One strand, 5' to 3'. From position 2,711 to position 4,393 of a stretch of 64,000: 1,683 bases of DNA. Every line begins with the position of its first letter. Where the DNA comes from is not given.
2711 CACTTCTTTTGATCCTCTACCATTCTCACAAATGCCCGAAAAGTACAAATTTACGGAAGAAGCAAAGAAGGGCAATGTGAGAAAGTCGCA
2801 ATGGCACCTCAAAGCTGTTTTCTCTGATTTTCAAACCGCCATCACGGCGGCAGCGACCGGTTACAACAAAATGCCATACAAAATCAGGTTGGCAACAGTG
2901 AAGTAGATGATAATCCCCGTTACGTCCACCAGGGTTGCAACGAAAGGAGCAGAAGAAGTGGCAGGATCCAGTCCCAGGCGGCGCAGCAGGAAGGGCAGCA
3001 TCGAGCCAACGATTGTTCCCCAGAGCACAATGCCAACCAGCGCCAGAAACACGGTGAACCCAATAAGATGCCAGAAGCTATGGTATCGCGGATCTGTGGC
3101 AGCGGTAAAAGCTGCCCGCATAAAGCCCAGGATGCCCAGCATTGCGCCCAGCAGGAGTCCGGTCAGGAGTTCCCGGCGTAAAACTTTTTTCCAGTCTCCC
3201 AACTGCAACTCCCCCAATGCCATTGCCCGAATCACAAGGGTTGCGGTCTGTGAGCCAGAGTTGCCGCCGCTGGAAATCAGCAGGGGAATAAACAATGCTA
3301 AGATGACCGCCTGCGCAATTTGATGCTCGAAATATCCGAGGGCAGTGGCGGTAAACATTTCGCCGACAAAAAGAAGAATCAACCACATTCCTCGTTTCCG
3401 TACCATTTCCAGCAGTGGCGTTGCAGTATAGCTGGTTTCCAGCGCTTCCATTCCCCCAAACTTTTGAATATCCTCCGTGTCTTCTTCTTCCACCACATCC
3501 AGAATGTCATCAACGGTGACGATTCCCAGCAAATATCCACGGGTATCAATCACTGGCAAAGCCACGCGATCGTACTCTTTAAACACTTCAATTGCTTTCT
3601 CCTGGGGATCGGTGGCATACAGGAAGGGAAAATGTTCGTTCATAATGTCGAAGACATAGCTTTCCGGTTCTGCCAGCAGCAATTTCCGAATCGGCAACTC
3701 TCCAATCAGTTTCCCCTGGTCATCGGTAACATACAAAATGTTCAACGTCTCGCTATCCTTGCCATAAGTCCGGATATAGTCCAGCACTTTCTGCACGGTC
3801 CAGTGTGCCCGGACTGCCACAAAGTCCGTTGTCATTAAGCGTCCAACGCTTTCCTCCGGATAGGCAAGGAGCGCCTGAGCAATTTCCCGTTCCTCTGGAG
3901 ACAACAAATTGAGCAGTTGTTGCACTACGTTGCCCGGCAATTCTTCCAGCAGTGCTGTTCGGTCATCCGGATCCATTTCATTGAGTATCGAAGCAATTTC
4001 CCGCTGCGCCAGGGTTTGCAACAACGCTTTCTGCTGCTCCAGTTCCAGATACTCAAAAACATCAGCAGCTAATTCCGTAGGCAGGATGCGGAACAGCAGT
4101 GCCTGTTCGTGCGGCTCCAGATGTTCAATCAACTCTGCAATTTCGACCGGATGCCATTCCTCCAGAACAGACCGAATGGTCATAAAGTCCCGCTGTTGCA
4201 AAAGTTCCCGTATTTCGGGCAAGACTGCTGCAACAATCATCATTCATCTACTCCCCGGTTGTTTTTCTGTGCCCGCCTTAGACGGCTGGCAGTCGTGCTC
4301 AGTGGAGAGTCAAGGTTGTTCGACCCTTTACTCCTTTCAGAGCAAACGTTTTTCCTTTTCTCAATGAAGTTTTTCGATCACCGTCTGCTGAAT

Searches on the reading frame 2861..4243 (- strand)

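Call 24: search_protein_families(library=pfam, proteins=[window:2861-4243:-])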
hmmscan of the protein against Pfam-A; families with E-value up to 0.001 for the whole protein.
window:2861-4243:- (460 aa): 3 families
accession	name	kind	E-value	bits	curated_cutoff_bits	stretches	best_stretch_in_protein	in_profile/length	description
PF01769.21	MgtE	-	5.2e-36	124.1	27.6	1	319-450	1-125/125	Divalent cation transporter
PF03448.22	MgtE_N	-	3.1e-30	105.1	25.9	1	31-131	2-102/102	MgtE intracellular N domain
PF00571.33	CBS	-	1.9e-19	70.1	24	2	197-252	1-56/57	CBS domain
